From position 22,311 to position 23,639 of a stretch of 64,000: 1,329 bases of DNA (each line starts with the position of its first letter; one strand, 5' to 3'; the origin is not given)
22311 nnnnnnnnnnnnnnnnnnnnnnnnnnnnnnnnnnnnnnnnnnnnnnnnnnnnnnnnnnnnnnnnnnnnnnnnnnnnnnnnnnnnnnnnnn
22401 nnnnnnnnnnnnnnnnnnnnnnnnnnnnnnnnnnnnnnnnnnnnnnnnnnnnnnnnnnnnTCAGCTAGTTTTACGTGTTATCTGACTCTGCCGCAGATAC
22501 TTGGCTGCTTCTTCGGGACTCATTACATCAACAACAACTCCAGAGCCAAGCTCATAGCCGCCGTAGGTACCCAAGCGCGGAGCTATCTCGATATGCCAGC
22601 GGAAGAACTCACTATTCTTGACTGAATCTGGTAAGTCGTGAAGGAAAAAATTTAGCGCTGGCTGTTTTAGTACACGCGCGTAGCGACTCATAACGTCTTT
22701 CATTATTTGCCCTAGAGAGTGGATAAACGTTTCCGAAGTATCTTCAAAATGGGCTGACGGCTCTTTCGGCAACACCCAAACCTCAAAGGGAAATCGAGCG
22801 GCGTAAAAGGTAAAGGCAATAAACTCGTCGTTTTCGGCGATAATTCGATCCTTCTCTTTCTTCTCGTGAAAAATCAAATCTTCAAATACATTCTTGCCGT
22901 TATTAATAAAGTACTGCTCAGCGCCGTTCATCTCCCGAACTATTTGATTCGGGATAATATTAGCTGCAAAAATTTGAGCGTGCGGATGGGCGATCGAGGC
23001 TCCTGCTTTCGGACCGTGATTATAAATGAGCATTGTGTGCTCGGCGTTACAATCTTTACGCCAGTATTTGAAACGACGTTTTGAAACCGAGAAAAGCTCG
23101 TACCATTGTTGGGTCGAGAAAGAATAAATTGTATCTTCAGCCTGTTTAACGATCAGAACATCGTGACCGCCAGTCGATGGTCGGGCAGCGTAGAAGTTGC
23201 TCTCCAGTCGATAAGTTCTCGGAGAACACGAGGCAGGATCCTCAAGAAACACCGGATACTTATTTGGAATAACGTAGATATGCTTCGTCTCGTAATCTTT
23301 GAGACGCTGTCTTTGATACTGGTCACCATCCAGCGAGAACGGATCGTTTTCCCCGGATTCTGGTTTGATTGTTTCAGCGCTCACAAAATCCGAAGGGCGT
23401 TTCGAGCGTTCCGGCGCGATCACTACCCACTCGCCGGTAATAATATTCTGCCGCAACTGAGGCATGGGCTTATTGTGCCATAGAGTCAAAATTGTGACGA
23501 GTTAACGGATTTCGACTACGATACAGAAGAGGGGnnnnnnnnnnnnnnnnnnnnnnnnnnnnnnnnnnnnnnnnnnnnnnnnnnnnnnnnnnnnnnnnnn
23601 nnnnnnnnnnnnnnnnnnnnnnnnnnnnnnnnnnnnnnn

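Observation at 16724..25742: Divergent carbohydrate cluster: 4 paralogous GT4s + APH-fold kinase + GalT-like HIT transferase + GH94-like phosphorylase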

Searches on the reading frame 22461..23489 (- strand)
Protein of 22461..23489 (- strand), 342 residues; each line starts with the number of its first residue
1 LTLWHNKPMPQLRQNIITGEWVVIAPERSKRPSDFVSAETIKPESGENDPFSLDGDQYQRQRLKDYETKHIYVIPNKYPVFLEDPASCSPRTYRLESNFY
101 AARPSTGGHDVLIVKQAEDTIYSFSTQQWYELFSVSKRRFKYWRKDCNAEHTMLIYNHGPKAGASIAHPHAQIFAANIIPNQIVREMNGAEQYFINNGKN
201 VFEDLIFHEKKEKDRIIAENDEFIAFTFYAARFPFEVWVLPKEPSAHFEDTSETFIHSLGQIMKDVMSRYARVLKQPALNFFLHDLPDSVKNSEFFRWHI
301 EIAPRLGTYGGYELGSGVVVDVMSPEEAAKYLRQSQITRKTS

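Call 3: search_protein_families(library=pfam, proteins=[window:22461-23489:-])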
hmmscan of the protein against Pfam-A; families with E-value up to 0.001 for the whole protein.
window:22461-23489:- (342 aa): 5 families
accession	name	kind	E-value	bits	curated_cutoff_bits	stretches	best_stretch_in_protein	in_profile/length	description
PF02744.22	GalP_UDP_tr_C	-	3.5e-11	43.6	29.2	1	190-272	5-87/165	Galactose-1-phosphate uridyl transferase, C-terminal domain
PF01087.27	GalP_UDP_transf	-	2.6e-10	41.5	22.1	1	9-180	11-184/184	Galactose-1-phosphate uridyl transferase, N-terminal domain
PF01230.28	HIT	-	6.9e-09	36.7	21.5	0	211-291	3-83/98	HIT domain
PF16268.10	DUF4921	-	2.7e-08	33.6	28.5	1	143-329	215-390/425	Domain of unknown function (DUF4921)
PF16285.10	DUF4931_N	-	1.7e-05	25.3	24.1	1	114-175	59-120/124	Domain of unknown function (DUF4931) N-terminal domain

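Call 4: search_protein_families(library=ncbifam, proteins=[window:22461-23489:-])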
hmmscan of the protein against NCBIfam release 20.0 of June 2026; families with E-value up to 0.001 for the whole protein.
window:22461-23489:- (342 aa): 3 families
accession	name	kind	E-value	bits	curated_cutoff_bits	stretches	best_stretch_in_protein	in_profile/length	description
NF008724.0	PRK11720.1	equivalog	1.4e-35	123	448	1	6-336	6-339/348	UDP-glucose--hexose-1-phosphate uridylyltransferase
TIGR00209.1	galT_1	equivalog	3.2e-28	98.7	102.1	1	9-304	10-302/349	galactose-1-phosphate uridylyltransferase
NF045834.1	M_plasma_HinT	exception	3.1e-09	37.6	130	1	99-174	24-99/102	histidine triad protein HinT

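Call 32: find_related_loci(query=A4, collection=metagenome_contigs, flank=10000)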
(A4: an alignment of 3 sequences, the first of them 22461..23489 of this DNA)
Query A4 (342 aa) in metagenome_contigs; peptide patterns used: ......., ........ (x = any residue, [..] = any of these).
497 stretches matched a pattern; 66 encode a relative of the query (tblastn E <= 1e-3); 66 distinct loci.
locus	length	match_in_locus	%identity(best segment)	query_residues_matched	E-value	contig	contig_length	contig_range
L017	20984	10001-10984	60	7-334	1e-143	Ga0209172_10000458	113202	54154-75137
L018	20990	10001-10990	59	5-335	2e-139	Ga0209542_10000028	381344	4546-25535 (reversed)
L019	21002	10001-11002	57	5-337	7e-138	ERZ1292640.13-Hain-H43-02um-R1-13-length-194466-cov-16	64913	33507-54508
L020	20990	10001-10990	59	5-334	9e-137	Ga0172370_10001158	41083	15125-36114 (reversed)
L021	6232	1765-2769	57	9-342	2e-136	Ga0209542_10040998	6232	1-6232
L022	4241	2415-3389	59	9-333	1e-138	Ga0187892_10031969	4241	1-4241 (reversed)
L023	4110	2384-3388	57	9-342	1e-138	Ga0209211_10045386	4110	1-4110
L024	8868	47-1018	53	9-332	1e-122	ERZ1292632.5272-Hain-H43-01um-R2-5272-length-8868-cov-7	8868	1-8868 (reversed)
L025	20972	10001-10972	53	9-332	1e-122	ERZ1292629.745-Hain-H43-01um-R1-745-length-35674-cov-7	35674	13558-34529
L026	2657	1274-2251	54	9-335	2e-126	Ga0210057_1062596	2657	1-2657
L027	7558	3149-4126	53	9-334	4e-120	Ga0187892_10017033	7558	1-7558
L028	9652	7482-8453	53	9-332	2e-119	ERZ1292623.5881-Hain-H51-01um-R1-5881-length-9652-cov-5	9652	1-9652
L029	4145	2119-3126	50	7-339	1e-119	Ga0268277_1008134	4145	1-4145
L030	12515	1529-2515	50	9-337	2e-117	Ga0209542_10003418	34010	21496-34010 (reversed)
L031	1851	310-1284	52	9-333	4e-125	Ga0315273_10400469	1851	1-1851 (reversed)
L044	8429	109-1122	49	4-334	1e-110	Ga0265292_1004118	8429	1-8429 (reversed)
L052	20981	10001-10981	48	9-334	8e-104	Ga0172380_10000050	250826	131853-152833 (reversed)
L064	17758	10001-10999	31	9-337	9e-54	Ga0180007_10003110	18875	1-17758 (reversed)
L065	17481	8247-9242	33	9-337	1e-53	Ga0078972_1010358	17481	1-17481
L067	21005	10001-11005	31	9-337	4e-50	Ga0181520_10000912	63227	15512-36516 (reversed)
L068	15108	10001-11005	30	3-337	7e-49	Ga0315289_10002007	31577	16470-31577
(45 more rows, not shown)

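Call 35: search_protein_families(library=pfam, proteins=[L017:10993-11946:-, L017:11992-13044:-, L017:13047-14090:-, L017:14068-15279:-, L019:11091-12527:+, L019:12560-14053:+, L019:14060-14920:+, L019:14917-16296:+, L025:11046-12263:+, L025:12205-13299:+], max_evalue=0.00001)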
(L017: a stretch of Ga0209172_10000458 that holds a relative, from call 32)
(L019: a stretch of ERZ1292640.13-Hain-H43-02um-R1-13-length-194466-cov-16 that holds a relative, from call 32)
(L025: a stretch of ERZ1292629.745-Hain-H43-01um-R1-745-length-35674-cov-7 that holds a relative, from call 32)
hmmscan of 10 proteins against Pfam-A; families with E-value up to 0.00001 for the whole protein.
L017:10993-11946:- (317 aa): 1 family
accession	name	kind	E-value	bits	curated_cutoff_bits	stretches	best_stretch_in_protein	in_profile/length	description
PF04041.19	Glyco_hydro_130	-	3.9e-64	217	26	1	18-310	19-318/320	beta-1,4-mannooligosaccharide phosphorylase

L017:11992-13044:- (350 aa): 1 family
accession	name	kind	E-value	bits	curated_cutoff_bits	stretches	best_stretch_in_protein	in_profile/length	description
PF01636.29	APH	-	4.8e-14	53.1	23.2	1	102-277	45-233/239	Phosphotransferase enzyme family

L017:13047-14090:- (347 aa): 2 families
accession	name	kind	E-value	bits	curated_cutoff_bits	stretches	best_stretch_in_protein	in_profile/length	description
PF07470.19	Glyco_hydro_88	-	2.2e-06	27.4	26.6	0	178-294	12-107/352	Glycosyl Hydrolase Family 88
PF06662.19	C5-epim_C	-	3.7e-06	27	23.3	0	197-249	30-83/188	D-glucuronyl C5-epimerase C-terminus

L017:14068-15279:- (403 aa): 3 families
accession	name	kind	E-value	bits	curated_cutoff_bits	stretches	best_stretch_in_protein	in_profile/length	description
PF00534.26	Glycos_transf_1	-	7.4e-24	84.6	26.4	1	206-373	14-170/172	Glycosyl transferases group 1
PF13692.12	Glyco_trans_1_4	-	1.2e-19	71.4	27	1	209-360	3-141/142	Glycosyl transferases group 1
PF13439.12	Glyco_transf_4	-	9.1e-12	45.8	28.5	1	82-187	57-166/170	Glycosyltransferase Family 4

L019:11091-12527:+ (478 aa): 5 families
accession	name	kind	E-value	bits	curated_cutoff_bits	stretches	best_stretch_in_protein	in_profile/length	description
PF08323.17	Glyco_transf_5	-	2.4e-60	204.7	22.7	1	2-237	1-238/239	Starch synthase catalytic domain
PF13439.12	Glyco_transf_4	-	4.2e-13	50.1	28.5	1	17-225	2-150/170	Glycosyltransferase Family 4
PF00534.26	Glycos_transf_1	-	1.9e-11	44.2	26.4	1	295-437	16-156/172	Glycosyl transferases group 1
PF13579.12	Glyco_trans_4_4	-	2.9e-10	41.2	29.7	1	17-224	1-143/158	Glycosyl transferase 4-like domain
PF13692.12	Glyco_trans_1_4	-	6.8e-07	30.1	27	1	297-409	4-118/142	Glycosyl transferases group 1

L019:12560-14053:+ (497 aa): 1 family
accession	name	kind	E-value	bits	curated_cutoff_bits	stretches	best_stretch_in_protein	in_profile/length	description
PF03065.20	Glyco_hydro_57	-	8.3e-31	107.8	21.2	1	33-233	61-265/291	Glycosyl hydrolase family 57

L019:14060-14920:+ (286 aa): 1 family
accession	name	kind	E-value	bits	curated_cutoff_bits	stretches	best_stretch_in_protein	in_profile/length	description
PF01636.29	APH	-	1.9e-10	41.4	23.2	1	93-235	73-231/239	Phosphotransferase enzyme family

L019:14917-16296:+ (459 aa): 5 families
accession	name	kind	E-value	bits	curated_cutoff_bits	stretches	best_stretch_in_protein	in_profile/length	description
PF08323.17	Glyco_transf_5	-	1.9e-51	175.5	22.7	1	2-227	1-238/239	Starch synthase catalytic domain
PF00534.26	Glycos_transf_1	-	1.7e-18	67.2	26.4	1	280-422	12-157/172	Glycosyl transferases group 1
PF13692.12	Glyco_trans_1_4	-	3.4e-16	60.2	27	1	284-421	2-140/142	Glycosyl transferases group 1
PF13439.12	Glyco_transf_4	-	1.1e-09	39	28.5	1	97-215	47-150/170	Glycosyltransferase Family 4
PF13579.12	Glyco_trans_4_4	-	5.7e-08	33.7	29.7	1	17-214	1-143/158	Glycosyl transferase 4-like domain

L025:11046-12263:+ (405 aa): 3 families
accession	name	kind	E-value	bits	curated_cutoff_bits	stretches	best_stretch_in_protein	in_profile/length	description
PF00534.26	Glycos_transf_1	-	1.4e-21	77.2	26.4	1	209-377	13-170/172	Glycosyl transferases group 1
PF13692.12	Glyco_trans_1_4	-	7.3e-19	68.9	27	1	214-365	4-142/142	Glycosyl transferases group 1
PF13439.12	Glyco_transf_4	-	4.1e-08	33.9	28.5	1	74-191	45-166/170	Glycosyltransferase Family 4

L025:12205-13299:+ (364 aa): 0 families

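Call 39: search_solved_structures(query=window:22461-23465:-, max_evalue=0.001, show_alignments=2)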
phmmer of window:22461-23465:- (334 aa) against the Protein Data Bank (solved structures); distinct sequences matched with E-value up to 0.001: 9.
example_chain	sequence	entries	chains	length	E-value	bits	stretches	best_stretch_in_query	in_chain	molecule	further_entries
1z84_A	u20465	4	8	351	7.7e-43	150.4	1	2-330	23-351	galactose-1-phosphate uridyl transferase-like protein | putative galactose-1-phosphate uridyl transferase | Probable galactose-1-phosphate uridyl transferase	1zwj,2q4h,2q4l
2h39_A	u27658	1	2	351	1.9e-41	145.8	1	2-330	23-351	Probable galactose-1-phosphate uridyl transferase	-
6k5z_A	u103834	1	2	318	1.3e-20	77.4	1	4-324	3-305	Galactose-1-phosphate uridylyltransferase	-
6k9z_A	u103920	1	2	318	2.4e-19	73.2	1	4-324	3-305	Galactose-1-phosphate uridylyltransferase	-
1hxp_A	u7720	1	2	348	1.6e-18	70.5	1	2-298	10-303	HEXOSE-1-PHOSPHATE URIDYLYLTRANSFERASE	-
1hxq_A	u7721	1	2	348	2.8e-18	69.7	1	2-298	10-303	HEXOSE-1-PHOSPHATE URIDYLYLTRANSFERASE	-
1gup_A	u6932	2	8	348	6.7e-17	65.2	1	2-298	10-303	GALACTOSE-1-PHOSPHATE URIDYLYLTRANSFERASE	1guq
6gqd_A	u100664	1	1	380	2.8e-11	46.7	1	4-290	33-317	Galactose-1-phosphate uridylyltransferase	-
5in3_B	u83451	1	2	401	3.8e-11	46.3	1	4-290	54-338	Galactose-1-phosphate uridylyltransferase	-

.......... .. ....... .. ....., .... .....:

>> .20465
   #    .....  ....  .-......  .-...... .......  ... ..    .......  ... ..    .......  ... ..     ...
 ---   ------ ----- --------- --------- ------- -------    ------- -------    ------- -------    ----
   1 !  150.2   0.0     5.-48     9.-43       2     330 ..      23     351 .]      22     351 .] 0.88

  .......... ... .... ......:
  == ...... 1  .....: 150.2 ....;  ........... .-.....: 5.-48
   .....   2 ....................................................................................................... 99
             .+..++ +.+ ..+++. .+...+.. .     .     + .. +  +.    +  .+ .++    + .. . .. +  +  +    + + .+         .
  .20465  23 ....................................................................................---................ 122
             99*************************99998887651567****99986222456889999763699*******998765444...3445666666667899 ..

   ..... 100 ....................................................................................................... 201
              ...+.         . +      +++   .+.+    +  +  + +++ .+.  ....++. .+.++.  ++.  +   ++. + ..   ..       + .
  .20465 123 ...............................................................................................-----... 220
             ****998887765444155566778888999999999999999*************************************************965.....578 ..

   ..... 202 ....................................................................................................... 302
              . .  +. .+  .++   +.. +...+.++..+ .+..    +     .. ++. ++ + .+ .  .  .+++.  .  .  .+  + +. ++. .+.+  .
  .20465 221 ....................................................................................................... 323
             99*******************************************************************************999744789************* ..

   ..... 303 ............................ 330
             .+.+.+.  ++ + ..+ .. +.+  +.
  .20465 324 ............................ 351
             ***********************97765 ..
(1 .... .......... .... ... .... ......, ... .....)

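Call 67: search_solved_structures(query=L025:15362-17680:+, max_evalue=1e-20)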
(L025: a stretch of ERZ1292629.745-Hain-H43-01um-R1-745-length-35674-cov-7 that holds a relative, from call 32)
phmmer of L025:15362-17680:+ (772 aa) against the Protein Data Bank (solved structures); distinct sequences matched with E-value up to 1e-20: 15.
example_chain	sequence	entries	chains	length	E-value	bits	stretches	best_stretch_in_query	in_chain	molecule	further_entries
3qde_A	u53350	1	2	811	6.2e-144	484.3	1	6-772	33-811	Cellobiose phosphorylase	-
8ho7_A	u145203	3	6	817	1.2e-143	483.3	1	6-771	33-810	Cellobiose phosphorylase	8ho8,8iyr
8hob_A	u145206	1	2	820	1.4e-143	483.2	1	6-772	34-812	Cellobiose phosphorylase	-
8ho9_A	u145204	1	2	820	1.4e-143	483.1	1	6-772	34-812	Cellobiose phosphorylase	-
1v7v_A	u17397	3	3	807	4e-140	471.7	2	393-772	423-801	chitobiose phosphorylase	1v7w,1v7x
3s4c_A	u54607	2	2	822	5.1e-121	408.5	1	5-770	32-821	Lactose Phosphorylase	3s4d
3rrs_A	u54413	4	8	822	6e-121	408.3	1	5-770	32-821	Cellobiose phosphorylase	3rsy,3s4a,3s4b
2cqs_A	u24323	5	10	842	4.6e-115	388.8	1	5-770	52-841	Cellobiose Phosphorylase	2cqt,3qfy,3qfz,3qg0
8bou_A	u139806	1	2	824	7.7e-115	388.1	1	4-757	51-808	N,N'-diacetylchitobiose phosphorylase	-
3afj_A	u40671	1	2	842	4.1e-114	385.7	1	5-770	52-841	Cellobiose Phosphorylase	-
3act_A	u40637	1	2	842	4.3e-114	385.6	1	5-770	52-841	Cellobiose Phosphorylase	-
3acs_A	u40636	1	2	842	7.5e-114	384.8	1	5-770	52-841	Cellobiose Phosphorylase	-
8rf9_A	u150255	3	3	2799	1.4e-86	294.6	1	4-718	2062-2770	Cyclic beta 1-2 glucan synthetase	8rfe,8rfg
8rf0_A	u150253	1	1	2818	1.4e-86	294.6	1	4-718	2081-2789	Cyclic beta-(1,2)-glucan synthase NdvB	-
4zle_A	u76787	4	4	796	3.1e-58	200.9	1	393-764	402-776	Putative b-glycan phosphorylase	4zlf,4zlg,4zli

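Call 69: search_protein_families(library=pfam, proteins=[L025:13283-14266:+, L025:14263-15222:+, L052:11031-12161:+, L052:12151-12936:-, L052:15215-16186:+, L052:17347-18732:+, L052:18787-19350:+, L052:19368-20414:+], max_evalue=0.0001)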
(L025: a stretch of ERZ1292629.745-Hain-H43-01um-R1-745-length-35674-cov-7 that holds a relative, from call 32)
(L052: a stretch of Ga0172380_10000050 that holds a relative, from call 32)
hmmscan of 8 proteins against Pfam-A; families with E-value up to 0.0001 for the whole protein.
L025:13283-14266:+ (327 aa): 1 family
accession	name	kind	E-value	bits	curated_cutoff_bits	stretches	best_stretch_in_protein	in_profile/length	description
PF01636.29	APH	-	7.1e-10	39.5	23.2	1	84-253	45-221/239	Phosphotransferase enzyme family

L025:14263-15222:+ (319 aa): 3 families
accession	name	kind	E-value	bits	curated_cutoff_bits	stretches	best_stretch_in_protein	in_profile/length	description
PF01408.29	GFO_IDH_MocA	-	2.4e-27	96.4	24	1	5-122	2-118/120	Oxidoreductase family, NAD-binding Rossmann fold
PF22725.1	GFO_IDH_MocA_C3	-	1.2e-11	45.1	27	1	132-204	1-75/124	GFO/IDH/MocA C-terminal domain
PF02894.22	GFO_IDH_MocA_C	-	4.2e-08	33.7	22.9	1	136-201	1-70/218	Oxidoreductase family, C-terminal alpha/beta domain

L052:11031-12161:+ (376 aa): 6 families
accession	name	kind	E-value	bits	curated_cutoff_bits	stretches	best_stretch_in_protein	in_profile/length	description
PF00534.26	Glycos_transf_1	-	4.1e-38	131.1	26.4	1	195-350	11-171/172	Glycosyl transferases group 1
PF13692.12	Glyco_trans_1_4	-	3.5e-30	105.6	27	1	199-337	2-142/142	Glycosyl transferases group 1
PF13439.12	Glyco_transf_4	-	3.6e-24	86.1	28.5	1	12-179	2-168/170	Glycosyltransferase Family 4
PF13477.12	Glyco_trans_4_2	-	2.1e-10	41.3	23.4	1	23-153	18-139/139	Glycosyl transferase 4-like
PF20706.3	GT4-conflict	-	2.6e-09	37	26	1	229-334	233-336/385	Family 4 Glycosyltransferase in conflict systems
PF13579.12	Glyco_trans_4_4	-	6.7e-05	23.7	29.7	0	12-175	1-157/158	Glycosyl transferase 4-like domain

L052:12151-12936:- (261 aa): 3 families
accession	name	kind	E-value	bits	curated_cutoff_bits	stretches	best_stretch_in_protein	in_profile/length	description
PF00535.33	Glycos_transf_2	-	4.8e-34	118.2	23.3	1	4-131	1-128/168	Glycosyl transferase family 2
PF10111.15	Glyco_tranf_2_2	-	1.6e-13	51.3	27.3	1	4-241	1-255/276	Glycosyltransferase like family 2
PF13641.12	Glyco_tranf_2_3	-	1.1e-08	35.9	27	1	3-130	3-133/230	Glycosyltransferase like family 2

L052:15215-16186:+ (323 aa): 0 families

L052:17347-18732:+ (461 aa): 4 families
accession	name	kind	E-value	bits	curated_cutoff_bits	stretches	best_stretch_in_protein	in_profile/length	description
PF02878.22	PGM_PMM_I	-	8.6e-34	116.6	22.5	1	11-122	3-120/138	Phosphoglucomutase/phosphomannomutase, alpha/beta/alpha domain I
PF02879.22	PGM_PMM_II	-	4.3e-19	69.4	29.3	1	158-258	2-103/103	Phosphoglucomutase/phosphomannomutase, alpha/beta/alpha domain II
PF02880.22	PGM_PMM_III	-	6.5e-17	62.2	20.7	1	263-369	2-112/115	Phosphoglucomutase/phosphomannomutase, alpha/beta/alpha domain III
PF00408.26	PGM_PMM_IV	-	2.9e-07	30.9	23.1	1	397-449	22-67/68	Phosphoglucomutase/phosphomannomutase, C-terminal domain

L052:18787-19350:+ (187 aa): 2 families
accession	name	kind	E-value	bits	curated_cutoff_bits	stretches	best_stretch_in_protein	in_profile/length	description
PF01330.27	RuvA_N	-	1.8e-14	54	23.6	1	1-59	1-61/61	RuvA N terminal domain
PF14520.12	HHH_5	-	3.7e-12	47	27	1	69-126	1-56/57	Helix-hairpin-helix domain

L052:19368-20414:+ (348 aa): 5 families
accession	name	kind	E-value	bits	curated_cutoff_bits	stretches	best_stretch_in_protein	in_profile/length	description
PF07883.17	Cupin_2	-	1.1e-08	35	27.2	1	259-301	2-43/70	Cupin domain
PF08241.18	Methyltransf_11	-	9.3e-06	26.6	21.2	1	68-161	1-95/95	Methyltransferase domain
PF13489.12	Methyltransf_23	-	3.6e-05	24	27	1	46-198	6-160/164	Methyltransferase domain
PF13847.12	Methyltransf_31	-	5.3e-05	23.4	27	1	63-165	3-113/145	Methyltransferase domain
PF13649.12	Methyltransf_25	-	7.3e-05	23.8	27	0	67-157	1-97/97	Methyltransferase domain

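Call 76: search_protein_families(library=padloc, proteins=[window:22461-23489:-], max_evalue=0.001)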
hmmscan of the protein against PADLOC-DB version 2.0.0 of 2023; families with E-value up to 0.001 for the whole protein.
window:22461-23489:- (342 aa): 0 families
